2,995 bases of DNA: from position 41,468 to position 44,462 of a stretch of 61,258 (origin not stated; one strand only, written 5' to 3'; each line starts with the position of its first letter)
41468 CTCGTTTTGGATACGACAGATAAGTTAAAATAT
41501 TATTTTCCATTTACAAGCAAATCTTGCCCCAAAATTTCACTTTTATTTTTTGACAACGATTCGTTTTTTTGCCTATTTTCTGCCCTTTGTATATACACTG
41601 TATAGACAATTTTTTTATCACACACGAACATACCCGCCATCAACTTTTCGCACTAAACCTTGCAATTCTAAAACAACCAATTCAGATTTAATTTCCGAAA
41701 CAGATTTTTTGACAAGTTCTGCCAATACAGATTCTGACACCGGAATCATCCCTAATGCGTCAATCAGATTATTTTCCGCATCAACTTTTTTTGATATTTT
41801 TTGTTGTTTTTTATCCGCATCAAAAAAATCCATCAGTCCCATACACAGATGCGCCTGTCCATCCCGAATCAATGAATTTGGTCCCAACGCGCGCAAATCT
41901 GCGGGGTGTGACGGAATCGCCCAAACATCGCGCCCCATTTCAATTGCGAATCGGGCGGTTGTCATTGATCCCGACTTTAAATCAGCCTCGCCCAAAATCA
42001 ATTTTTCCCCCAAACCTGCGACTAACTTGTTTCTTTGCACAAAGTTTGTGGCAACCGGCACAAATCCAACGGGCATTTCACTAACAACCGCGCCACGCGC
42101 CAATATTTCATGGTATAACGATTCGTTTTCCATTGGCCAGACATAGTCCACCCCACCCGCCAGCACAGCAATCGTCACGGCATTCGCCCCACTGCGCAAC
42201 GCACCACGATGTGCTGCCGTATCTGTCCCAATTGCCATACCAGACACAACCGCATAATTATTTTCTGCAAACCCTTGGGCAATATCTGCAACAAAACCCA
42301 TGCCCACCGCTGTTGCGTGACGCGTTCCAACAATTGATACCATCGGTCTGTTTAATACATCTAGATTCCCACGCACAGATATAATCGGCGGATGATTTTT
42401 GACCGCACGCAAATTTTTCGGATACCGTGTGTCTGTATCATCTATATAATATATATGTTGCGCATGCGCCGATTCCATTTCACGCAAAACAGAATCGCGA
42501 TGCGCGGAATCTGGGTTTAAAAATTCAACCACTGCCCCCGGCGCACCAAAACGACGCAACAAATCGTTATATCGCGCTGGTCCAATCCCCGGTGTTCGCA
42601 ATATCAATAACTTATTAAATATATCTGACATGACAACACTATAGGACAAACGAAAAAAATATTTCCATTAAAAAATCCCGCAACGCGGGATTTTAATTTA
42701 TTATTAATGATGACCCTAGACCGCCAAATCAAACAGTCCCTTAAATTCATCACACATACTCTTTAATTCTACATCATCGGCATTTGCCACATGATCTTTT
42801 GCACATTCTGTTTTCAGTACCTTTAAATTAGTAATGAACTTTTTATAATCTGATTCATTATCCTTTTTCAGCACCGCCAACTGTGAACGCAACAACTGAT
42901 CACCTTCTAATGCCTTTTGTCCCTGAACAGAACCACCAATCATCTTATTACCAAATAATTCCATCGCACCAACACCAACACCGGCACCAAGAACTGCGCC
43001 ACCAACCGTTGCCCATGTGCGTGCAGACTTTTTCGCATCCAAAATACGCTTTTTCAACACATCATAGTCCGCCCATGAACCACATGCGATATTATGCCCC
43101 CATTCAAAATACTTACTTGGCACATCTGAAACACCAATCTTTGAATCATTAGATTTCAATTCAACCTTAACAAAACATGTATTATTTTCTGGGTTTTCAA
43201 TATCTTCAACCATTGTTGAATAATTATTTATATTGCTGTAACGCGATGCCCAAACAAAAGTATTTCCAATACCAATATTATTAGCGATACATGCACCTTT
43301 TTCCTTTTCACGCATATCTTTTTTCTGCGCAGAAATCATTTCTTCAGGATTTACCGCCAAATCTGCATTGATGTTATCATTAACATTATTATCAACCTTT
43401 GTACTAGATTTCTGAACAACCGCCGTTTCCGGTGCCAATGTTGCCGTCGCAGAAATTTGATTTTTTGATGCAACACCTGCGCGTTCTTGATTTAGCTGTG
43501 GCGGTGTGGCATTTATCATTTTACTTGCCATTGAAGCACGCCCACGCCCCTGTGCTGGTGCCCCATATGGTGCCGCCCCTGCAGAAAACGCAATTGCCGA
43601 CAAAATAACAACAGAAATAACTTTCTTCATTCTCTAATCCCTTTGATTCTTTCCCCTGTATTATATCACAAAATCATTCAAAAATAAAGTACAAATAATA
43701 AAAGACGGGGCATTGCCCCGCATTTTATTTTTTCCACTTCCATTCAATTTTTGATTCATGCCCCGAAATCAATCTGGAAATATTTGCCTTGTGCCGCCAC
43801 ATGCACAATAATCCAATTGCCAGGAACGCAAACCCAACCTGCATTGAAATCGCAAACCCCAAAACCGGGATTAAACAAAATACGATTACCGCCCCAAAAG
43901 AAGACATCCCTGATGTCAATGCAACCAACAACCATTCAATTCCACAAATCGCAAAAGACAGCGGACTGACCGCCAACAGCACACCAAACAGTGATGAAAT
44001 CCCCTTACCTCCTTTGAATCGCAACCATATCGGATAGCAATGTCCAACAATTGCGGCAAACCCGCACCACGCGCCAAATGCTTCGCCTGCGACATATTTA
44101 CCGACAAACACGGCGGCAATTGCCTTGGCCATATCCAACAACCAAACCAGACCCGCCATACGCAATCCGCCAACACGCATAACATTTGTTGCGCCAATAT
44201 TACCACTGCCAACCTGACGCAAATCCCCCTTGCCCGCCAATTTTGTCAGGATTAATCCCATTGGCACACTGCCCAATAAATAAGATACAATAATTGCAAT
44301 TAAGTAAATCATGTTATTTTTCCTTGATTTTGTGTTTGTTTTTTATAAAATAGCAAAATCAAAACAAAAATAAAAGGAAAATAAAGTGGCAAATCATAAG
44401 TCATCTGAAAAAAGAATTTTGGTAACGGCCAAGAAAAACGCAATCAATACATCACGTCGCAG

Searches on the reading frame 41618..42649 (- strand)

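Call 44: search_protein_families(library=pfam, proteins=[window:41618-42649:-], max_evalue=0.00001)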
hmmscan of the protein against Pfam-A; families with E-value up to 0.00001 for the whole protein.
window:41618-42649:- (343 aa): 2 families
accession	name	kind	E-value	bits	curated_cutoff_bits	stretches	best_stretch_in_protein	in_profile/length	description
PF02481.21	DNA_processg_A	-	3e-61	206.7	29.6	1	64-268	5-210/212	DNA recombination-mediator protein A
PF17782.7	DprA_WH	-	1.2e-07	32.1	22.9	1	286-339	8-61/61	DprA winged helix domain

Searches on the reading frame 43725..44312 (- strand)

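Call 78: search_protein_families(library=pfam, proteins=[window:43725-44312:-], max_evalue=0.0001)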
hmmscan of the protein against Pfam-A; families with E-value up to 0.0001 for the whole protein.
window:43725-44312:- (195 aa): 1 family
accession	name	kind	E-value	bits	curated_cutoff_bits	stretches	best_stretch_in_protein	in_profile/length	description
PF02660.20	G3P_acyltransf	-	1.6e-46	158.9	24.1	1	9-181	1-164/164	Glycerol-3-phosphate acyltransferase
